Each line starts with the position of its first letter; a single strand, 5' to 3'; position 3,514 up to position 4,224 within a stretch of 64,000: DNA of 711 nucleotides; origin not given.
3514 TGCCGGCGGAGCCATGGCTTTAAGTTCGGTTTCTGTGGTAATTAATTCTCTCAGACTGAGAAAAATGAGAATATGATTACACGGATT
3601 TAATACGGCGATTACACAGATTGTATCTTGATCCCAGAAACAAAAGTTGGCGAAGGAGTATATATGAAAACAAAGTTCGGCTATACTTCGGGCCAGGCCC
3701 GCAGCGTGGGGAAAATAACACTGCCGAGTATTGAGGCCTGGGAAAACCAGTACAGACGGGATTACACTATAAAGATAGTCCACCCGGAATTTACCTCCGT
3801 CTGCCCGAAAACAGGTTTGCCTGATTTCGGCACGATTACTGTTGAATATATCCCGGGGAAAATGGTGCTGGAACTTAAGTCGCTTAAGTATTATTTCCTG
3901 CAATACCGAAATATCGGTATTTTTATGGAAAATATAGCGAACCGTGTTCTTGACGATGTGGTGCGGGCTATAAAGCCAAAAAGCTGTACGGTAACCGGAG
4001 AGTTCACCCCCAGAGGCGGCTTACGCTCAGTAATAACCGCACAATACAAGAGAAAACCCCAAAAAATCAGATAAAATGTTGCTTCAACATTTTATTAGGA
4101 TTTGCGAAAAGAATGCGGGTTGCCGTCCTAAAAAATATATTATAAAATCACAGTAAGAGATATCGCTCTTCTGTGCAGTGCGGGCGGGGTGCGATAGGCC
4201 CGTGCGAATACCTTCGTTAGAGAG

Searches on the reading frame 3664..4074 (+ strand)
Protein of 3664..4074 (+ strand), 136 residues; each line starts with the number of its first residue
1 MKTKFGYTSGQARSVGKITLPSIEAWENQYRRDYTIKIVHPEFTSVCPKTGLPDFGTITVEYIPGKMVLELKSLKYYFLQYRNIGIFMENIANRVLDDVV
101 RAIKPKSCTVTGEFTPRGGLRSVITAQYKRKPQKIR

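Call 14: find_encoding_contigs(protein=window:3664-4074:+, flank=3000, max_places=6)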
Protein window:3664-4074:+ (136 aa): 5 contigs read that carry it; 2 places shown.
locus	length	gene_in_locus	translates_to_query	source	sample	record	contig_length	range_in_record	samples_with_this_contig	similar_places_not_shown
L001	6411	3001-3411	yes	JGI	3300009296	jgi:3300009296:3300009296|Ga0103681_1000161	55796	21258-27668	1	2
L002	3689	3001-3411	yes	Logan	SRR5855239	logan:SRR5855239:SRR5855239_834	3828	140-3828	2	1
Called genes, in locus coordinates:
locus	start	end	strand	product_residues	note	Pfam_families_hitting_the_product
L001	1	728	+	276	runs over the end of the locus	PF13485:Peptidase_MA_2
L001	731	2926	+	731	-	PF00403:HMA, PF00122:E1-E2_ATPase, PF00702:Hydrolase, PF08282:Hydrolase_3 (faint)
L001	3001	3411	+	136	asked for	PF14489:QueF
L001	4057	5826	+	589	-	PF07973:tRNA_SAD, PF00587:tRNA-synt_2b, PF03129:HGTP_anticodon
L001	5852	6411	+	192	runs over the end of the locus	PF00908:dTDP_sugar_isom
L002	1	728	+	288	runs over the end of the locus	?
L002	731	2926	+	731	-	PF00403:HMA, PF00122:E1-E2_ATPase, PF00702:Hydrolase, PF08282:Hydrolase_3 (faint)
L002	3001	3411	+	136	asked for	PF14489:QueF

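Call 15: find_related_loci(query=window:3664-4074:+, collection=genome_contigs, flank=3000)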
Query window:3664-4074:+ (136 aa) in genome_contigs; peptide patterns used: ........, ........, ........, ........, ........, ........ (x = any residue, [..] = any of these).
273 stretches matched a pattern; 90 encode a relative of the query (tblastn E <= 1e-3); the best 80 are kept; 80 distinct loci.
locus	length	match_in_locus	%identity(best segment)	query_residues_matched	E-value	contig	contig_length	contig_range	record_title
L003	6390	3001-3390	88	3-132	4e-78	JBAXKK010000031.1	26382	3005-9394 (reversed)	MAG: Elusimicrobiota bacterium isolate ELA399 MAG399_31, whole genome shotgun sequence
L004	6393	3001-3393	88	1-131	4e-77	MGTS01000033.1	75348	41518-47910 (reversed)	MAG: Elusimicrobia bacterium GWA2_51_34 gwa2_scaffold_584, whole genome shotgun sequence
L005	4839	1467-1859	85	3-133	6e-76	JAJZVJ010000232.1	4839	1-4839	MAG: bacterium isolate SKS5.bin41 NODE_34155_length_4839_cov_1.041171, whole genome shotgun sequence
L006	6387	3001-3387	86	3-131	7e-76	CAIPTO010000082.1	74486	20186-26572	MAG: uncultured Elusimicrobia bacterium isolate AM-2014-D8_bin-1076 genome assembly, contig: bin-1076:082/147, whole gen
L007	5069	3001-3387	84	3-131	3e-75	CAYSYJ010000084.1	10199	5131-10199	MAG TPA_asm: uncultured Elusimicrobiaceae bacterium isolate binchicken_co273_17 genome assembly, contig: NODE_7041_lengt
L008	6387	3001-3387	85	3-131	2e-74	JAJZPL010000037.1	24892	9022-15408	MAG: bacterium isolate SKS1.bin123 NODE_3528_length_24892_cov_2.392530, whole genome shotgun sequence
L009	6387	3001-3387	84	3-131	2e-74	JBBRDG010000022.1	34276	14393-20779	MAG: Elusimicrobiales bacterium isolate Co_metawrap_2441 Cmw_2441_k141_14753762_length_34276_cov_12.6161, whole genome s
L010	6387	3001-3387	84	3-131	1e-74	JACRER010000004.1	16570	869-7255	MAG: Elusimicrobia bacterium isolate NC_groundwater_1704_Pr3_B-0.1um_62_14 SR-2_scaffold_141_47188, whole genome shotgun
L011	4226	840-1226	83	3-131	1e-73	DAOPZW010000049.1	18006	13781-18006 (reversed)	MAG TPA_asm: Elusimicrobiales bacterium isolate AMR_MDS_1278 NODE_3271_length_18006_cov_4.560860, whole genome shotgun s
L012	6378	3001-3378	85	3-128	1e-73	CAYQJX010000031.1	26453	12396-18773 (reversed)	MAG TPA_asm: uncultured Elusimicrobiaceae bacterium isolate binchicken_co266_98 genome assembly, contig: NODE_3045_lengt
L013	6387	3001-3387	85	3-131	2e-73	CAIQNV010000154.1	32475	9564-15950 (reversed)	MAG: uncultured Elusimicrobia bacterium isolate MJ-time_bin-2640 genome assembly, contig: bin-2640:154/157, whole genome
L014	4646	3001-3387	84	3-131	3e-73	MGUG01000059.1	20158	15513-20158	MAG: Elusimicrobia bacterium GWC2_64_44 gwc2_scaffold_9381, whole genome shotgun sequence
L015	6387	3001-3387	81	3-131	7e-73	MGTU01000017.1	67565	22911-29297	MAG: Elusimicrobia bacterium GWA2_61_42 gwa2_scaffold_377, whole genome shotgun sequence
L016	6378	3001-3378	84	3-128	2e-72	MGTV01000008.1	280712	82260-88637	MAG: Elusimicrobia bacterium GWA2_62_23 gwa2_scaffold_118, whole genome shotgun sequence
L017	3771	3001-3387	83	3-131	2e-72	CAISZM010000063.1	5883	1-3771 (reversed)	MAG: uncultured Elusimicrobia bacterium isolate AM-2014_bin-1840 genome assembly, contig: bin-1840:63/87, whole genome s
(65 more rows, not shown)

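Call 65: search_protein_families(library=pfam, proteins=[window:3664-4074:+])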
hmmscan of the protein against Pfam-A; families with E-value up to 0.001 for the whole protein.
window:3664-4074:+ (136 aa): 2 families
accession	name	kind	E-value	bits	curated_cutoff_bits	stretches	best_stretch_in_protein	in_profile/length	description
PF14489.11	QueF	-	2.7e-28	98.4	27.3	1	53-131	1-79/81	QueF-like protein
PF01227.27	GTP_cyclohydroI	-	0.00082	19.3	27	1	32-111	56-135/179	GTP cyclohydrolase I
